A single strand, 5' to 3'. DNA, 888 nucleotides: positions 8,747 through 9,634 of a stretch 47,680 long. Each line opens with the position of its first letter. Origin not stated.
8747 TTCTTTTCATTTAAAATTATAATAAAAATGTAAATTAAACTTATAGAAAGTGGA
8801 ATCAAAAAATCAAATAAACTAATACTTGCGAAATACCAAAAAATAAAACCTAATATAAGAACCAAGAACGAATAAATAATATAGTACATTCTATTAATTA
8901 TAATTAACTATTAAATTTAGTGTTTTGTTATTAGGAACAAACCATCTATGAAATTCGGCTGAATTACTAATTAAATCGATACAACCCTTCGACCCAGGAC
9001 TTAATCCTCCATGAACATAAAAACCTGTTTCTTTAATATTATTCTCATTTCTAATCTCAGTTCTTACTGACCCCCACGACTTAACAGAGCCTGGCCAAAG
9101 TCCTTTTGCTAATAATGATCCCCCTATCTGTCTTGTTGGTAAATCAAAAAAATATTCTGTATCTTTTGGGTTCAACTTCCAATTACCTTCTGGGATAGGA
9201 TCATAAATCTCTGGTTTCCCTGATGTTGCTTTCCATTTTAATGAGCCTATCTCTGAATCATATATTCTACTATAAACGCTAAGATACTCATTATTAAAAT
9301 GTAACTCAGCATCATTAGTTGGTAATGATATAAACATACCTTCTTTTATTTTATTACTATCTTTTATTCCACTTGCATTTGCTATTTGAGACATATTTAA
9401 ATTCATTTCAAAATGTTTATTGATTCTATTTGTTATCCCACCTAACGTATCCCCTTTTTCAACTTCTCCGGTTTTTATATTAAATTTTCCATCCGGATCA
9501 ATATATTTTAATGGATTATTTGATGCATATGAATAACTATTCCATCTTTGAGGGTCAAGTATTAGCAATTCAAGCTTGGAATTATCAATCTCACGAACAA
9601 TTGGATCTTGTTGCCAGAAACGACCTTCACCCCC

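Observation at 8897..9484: RHS payload reads as LysM + Tlde1/DUF2778-like L,D-transpeptidase-fold domain: a predicted peptidoglycan-editing effector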

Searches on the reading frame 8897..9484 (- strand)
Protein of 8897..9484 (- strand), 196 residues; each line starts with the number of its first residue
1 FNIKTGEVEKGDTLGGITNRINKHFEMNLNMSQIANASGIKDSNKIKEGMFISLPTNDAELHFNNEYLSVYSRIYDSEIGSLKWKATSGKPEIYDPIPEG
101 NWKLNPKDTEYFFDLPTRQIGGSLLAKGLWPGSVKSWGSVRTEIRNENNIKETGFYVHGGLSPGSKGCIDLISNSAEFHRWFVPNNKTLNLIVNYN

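Call 5: search_protein_families(library=pfam, proteins=[window:8897-9484:-], max_evalue=1)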
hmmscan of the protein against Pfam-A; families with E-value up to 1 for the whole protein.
window:8897-9484:- (196 aa): 2 families
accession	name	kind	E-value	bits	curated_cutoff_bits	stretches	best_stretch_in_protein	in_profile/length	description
PF01476.26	LysM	-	6.6e-06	26.4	20.9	1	8-55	3-43/43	LysM domain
PF05171.18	HemS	-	0.24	11.8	24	1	2-54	47-97/128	Haemin-degrading HemS.ChuX domain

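Call 6: search_protein_families(library=ncbifam, proteins=[window:8897-9484:-], max_evalue=1)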
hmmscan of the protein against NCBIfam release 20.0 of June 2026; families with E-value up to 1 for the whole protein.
window:8897-9484:- (196 aa): 0 families

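Call 7: search_solved_structures(query=window:8897-9484:-, max_evalue=10, show_alignments=3)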
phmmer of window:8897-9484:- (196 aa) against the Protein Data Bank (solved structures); distinct sequences matched with E-value up to 10: 9.
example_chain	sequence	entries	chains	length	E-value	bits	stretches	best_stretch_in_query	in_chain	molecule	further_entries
9ea8_B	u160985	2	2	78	0.25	14.4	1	100-137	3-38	Citrobacter BubA 155-229 | Citrobacter BubA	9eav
7cto_A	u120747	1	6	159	0.31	14.1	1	135-178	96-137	Peptide methionine sulfoxide reductase MsrB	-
4g4f_A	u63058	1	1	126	0.95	12.5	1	78-135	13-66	Tumor necrosis factor ligand superfamily member 18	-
4x9f_A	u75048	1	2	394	1.1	12.3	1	48-118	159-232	Down Syndrome Cell Adhesion Molecule isoform 6.9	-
2v5r_A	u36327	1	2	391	1.1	12.3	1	48-118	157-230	DSCAM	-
9d59_A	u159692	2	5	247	1.1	12.2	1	100-134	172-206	Multi-ubiquitin domain-containing protein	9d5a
4x8x_A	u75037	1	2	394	1.6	11.7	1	48-118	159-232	Down Syndrome cell adhesion molecule isoform 1.9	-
5gny_A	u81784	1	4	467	6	9.9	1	99-171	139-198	Beta-glucosidase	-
5gnx_A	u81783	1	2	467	9.3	9.3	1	100-171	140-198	Beta-glucosidase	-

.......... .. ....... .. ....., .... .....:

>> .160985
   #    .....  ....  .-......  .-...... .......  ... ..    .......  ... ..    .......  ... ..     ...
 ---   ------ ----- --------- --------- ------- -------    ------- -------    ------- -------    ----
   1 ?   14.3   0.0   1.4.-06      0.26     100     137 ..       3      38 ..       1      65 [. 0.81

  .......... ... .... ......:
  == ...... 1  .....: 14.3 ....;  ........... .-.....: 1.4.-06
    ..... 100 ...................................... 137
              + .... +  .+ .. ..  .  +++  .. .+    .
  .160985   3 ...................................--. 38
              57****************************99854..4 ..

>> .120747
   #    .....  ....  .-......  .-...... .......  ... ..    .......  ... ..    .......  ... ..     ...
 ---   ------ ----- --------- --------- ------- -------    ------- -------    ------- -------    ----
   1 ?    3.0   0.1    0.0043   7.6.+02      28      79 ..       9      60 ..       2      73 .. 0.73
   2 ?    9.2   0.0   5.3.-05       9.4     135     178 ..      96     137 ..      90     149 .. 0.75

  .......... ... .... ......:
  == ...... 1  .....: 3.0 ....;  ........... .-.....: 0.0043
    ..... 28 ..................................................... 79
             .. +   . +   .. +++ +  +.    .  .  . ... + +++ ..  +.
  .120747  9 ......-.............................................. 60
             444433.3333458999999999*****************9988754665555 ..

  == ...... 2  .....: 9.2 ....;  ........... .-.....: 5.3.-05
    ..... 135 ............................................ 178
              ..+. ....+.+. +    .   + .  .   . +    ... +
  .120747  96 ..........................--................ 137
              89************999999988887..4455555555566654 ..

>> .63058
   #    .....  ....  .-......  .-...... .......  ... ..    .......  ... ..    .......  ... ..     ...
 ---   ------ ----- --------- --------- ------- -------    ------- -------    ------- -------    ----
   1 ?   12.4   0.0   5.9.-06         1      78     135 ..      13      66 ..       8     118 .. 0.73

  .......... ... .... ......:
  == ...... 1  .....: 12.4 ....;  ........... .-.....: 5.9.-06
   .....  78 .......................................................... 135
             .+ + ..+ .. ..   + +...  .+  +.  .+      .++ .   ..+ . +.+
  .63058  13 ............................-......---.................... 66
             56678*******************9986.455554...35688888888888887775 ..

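Call 8: find_homologous_proteins(query=window:8897-9484:-, max_evalue=0.001)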
Query window:8897-9484:- (196 aa): 1 proteins with E <= 0.001 among 48 candidates.
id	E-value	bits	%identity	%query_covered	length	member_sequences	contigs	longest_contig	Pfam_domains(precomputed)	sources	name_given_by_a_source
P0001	6.6e-6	44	60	27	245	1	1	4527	PF15607.12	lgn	-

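Call 53: find_encoding_contigs(protein=P0001, flank=3000, max_places=3)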
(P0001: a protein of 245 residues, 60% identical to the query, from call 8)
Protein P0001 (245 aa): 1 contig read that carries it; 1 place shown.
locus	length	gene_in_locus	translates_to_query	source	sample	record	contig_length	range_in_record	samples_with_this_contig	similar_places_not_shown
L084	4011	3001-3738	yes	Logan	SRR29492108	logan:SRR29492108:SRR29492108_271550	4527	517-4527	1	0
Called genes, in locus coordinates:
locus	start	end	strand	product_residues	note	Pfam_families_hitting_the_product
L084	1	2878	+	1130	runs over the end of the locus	?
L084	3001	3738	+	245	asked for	PF15607:Ntox44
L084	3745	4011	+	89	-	?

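Call 66: search_solved_structures(query=P0001, max_evalue=1, show_alignments=2)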
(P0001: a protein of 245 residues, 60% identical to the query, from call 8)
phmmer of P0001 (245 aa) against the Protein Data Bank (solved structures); distinct sequences matched with E-value up to 1: 1.
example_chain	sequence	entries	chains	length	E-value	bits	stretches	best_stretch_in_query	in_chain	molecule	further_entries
4b8v_A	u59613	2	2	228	0.47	13.3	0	82-120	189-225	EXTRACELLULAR PROTEIN 6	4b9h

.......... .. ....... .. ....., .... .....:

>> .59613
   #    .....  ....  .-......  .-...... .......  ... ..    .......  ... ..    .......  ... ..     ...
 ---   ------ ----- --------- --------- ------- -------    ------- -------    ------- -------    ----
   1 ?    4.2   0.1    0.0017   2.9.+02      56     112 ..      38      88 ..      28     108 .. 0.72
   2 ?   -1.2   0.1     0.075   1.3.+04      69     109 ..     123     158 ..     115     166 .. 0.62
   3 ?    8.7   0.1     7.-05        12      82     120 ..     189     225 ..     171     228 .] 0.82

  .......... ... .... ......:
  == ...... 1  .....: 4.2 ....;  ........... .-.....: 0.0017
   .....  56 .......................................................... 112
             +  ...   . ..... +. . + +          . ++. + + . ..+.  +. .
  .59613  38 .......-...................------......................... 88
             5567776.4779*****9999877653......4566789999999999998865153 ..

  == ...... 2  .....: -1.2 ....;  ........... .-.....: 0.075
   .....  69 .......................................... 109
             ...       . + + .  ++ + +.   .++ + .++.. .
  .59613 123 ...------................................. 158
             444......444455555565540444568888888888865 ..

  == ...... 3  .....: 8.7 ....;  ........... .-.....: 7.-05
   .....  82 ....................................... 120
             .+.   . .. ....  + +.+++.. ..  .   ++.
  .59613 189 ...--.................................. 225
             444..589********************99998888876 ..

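Call 84: predict_structure(alignment_id=A6)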
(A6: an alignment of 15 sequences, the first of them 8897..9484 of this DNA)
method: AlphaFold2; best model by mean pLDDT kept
length: 196 residues; sequences in the alignment: 15
mean_pLDDT: 92.9   pTM: 0.88
mean pLDDT of the five models: 92.9, 89.6, 89.2, 89.2, 88.6
residues with pLDDT >= 90: 147; 70-90: 47; 50-70: 2; < 50: 0
segments of 3 or more residues with pLDDT < 50: none
pLDDT, mean of each block of 10 residues (from residue 1): 97 97 98 95 89 97 97 97 95 94 96 89 83 90 90 90 91 85 95 95
secondary structure, 60 per line:
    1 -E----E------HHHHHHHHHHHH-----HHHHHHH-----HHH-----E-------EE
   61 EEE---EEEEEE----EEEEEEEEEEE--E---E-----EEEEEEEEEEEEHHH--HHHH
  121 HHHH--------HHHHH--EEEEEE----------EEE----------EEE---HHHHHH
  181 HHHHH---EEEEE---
elements in order: H14-25 H31-37 E59-63 E67-72 E77-87 E100-111 H117-124 H133-137 E140-145 E156-158 E169-171 H175-185 E189-193

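Call 87: fold_search(model_id=the predicted structure, library=pdb)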
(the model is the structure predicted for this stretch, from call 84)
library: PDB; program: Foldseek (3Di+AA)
matches with E <= 10: 165; with E <= 0.001: 6
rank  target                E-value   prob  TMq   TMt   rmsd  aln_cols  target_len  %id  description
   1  7uma_A                3.7e-06  1.00  0.46  0.52   6.2       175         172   23  Crystal structure of Tlde1a from Salmonella Typhimurium (released 2022-11-02)
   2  7o21_B                4.2e-06  1.00  0.44  0.33   4.0       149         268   15  Structure of Bdellovibrio bacteriovorus Bd1075 (released 2021-04-21)
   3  7uo3_A                5.8e-06  1.00  0.46  0.51   6.3       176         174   22  Co-crystal structure of Salmonella Typhimurium Tlde1a in complex with D-alanine (released 2022-11-02)
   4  7uo8_A                7.0e-06  1.00  0.44  0.49   5.5       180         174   20  Co-crystal structure of Salmonella Typhimurium Tlde1a in complex with D-methionine (released 2022-11-02)
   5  7o21_A                1.0e-05  1.00  0.47  0.34   4.1       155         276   15  Structure of Bdellovibrio bacteriovorus Bd1075 (released 2021-04-21)
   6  4lzh                  3.1e-04  0.99  0.36  0.27  14.8       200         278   14  L,D-transpeptidase from Klebsiella pneumoniae (released 2013-08-21)
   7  4k73                  1.1e-03  1.00  0.39  0.35   8.7       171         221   19  X-ray crystal structure of an L,D-transpeptidase from Mycobacterium tuberculosis H37Rv (released 2013-06-12)
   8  5lbg_A                5.0e-03  0.98  0.37  0.29   6.2       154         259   15  Crystal structure of the Mycobacterium tuberculosis L,D-transpeptidase-2 (LdtMt2) BC-module with faropenem-derived add (released 2017-01-18)
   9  4zfq                  6.4e-03  0.95  0.36  0.23  12.0       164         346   13  Structure of M. tuberculosis (3,3) L,D-Transpeptidase, LdtMt5. (Meropenen-adduct form) (released 2015-09-02)
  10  3zg4_MODEL_1_A        6.8e-03  0.96  0.37  0.51   6.4       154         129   15  NMR structure of the catalytic domain from E. faecium L,D- transpeptidase (released 2013-04-24)
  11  5e51_D                8.8e-03  0.92  0.35  0.35   9.9       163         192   18  Crystal structure of Mycobacterium tuberculosis L,D-transpeptidase 1 with Faropenem adduct (released 2016-10-26)
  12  4xxt                  9.4e-03  0.96  0.38  0.34   9.4       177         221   10  Crystal structure of Fused Zn-dependent amidase/peptidase/peptodoglycan-binding domain-containing protein from Clostridi (released 2015-02-18)
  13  8ikr_A                1.5e-02  0.95  0.38  0.38   6.0       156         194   10  Crystal structure of DpaA (released 2023-10-11)
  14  4z7a                  4.1e-02  0.75  0.35  0.21   8.0       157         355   13  Structural and biochemical characterization of a non-functionally redundant M. tuberculosis (3,3) L,D-Transpeptidase, Ld (released 2015-09-02)
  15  5uwv_D                7.4e-02  0.80  0.40  0.25  12.2       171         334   13  Crystal structure of Mycobacterium abscessus L,D-transpeptidase 2 (released 2017-08-16)
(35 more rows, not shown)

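Call 93: search_protein_families(library=pfam, proteins=[P0001, L084:3745-4011:+], max_evalue=1)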
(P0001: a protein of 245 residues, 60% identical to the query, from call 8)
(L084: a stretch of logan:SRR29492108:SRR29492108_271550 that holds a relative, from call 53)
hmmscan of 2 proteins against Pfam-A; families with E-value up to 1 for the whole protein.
P0001 (245 aa): 2 families
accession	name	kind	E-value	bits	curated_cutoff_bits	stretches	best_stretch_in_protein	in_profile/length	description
PF15607.11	Ntox44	-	2.5e-12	47.5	24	1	141-243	2-104/104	Bacterial toxin 44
PF01476.26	LysM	-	0.00076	19.8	20.9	1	65-109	3-40/43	LysM domain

L084:3745-4011:+ (89 aa): 1 family
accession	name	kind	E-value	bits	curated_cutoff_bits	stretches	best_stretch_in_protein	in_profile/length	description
PF11186.13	DUF2972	-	0.016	15.6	22.2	1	17-77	45-105/199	Protein of unknown function (DUF2972)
